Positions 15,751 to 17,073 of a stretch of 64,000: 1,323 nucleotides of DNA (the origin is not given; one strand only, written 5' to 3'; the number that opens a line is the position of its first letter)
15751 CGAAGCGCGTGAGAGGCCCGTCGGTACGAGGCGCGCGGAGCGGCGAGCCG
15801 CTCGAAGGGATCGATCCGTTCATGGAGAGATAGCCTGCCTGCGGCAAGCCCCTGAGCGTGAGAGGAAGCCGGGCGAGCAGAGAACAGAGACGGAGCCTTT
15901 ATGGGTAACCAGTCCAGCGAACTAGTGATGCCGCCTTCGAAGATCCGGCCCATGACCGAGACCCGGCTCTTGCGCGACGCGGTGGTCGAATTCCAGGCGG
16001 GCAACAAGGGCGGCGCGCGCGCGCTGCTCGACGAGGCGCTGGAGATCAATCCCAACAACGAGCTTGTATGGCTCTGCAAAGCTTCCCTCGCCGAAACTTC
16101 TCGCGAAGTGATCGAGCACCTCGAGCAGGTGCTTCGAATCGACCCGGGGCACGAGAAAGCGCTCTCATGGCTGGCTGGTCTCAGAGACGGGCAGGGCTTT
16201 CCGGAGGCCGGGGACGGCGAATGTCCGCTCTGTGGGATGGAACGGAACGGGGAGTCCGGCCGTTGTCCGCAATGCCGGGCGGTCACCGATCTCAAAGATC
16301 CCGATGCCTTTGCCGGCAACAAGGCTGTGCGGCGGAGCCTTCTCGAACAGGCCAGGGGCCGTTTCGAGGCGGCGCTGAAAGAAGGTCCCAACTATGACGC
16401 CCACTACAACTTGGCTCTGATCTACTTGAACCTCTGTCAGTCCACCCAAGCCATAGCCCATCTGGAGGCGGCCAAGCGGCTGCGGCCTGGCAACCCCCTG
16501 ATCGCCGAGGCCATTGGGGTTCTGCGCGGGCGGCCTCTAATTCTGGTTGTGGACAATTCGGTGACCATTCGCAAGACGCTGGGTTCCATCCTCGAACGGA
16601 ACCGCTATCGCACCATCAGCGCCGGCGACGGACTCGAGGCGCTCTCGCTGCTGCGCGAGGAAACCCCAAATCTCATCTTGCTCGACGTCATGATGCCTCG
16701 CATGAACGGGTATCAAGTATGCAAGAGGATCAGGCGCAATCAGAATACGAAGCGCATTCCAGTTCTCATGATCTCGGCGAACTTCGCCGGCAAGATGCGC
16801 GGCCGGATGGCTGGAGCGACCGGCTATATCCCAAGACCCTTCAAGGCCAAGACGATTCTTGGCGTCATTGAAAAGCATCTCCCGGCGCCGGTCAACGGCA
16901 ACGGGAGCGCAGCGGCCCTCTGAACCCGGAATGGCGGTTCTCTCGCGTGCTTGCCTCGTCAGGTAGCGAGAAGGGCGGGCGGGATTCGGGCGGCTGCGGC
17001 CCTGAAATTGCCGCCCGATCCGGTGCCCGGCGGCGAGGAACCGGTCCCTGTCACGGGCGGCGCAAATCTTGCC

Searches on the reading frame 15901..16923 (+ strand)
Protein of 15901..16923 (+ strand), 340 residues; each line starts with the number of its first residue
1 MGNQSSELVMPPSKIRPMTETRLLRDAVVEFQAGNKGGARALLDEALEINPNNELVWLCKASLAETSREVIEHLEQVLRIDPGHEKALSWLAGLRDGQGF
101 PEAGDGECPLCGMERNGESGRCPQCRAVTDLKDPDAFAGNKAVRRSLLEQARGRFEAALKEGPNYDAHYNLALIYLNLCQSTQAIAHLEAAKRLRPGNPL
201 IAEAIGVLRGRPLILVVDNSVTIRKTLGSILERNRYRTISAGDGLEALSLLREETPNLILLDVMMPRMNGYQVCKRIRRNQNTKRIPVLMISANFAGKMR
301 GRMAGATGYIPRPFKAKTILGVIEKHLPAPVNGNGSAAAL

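Call 26: search_protein_families(library=pfam, proteins=[window:15901-16923:+], max_evalue=0.00001)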
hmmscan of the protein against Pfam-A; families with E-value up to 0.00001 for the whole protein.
window:15901-16923:+ (340 aa): 9 families
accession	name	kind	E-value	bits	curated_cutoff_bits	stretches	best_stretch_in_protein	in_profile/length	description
PF00072.30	Response_reg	-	2.1e-23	83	30.2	1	214-323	1-110/111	Response regulator receiver domain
PF14559.12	TPR_19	-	1.1e-12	48.5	25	0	149-204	8-64/68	Tetratricopeptide repeat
PF07719.23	TPR_2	-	1.3e-12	47.2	27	0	166-198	2-34/34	Tetratricopeptide repeat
PF13428.12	TPR_14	-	3.6e-11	43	23.5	0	29-62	10-43/44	Tetratricopeptide repeat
PF13432.12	TPR_16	-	1.2e-10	42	32.7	1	139-199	4-65/65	Tetratricopeptide repeat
PF00515.34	TPR_1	-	1.3e-10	41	27.8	0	166-198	2-34/34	Tetratricopeptide repeat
PF13431.12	TPR_17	-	2.8e-08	33.8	24.4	0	163-185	11-33/34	Tetratricopeptide repeat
PF13414.12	TPR_11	-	8.3e-08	32.2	26.8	0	30-58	4-32/42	TPR repeat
PF13181.12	TPR_8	-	1.2e-07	31.8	25.7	0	166-197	2-33/34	Tetratricopeptide repeat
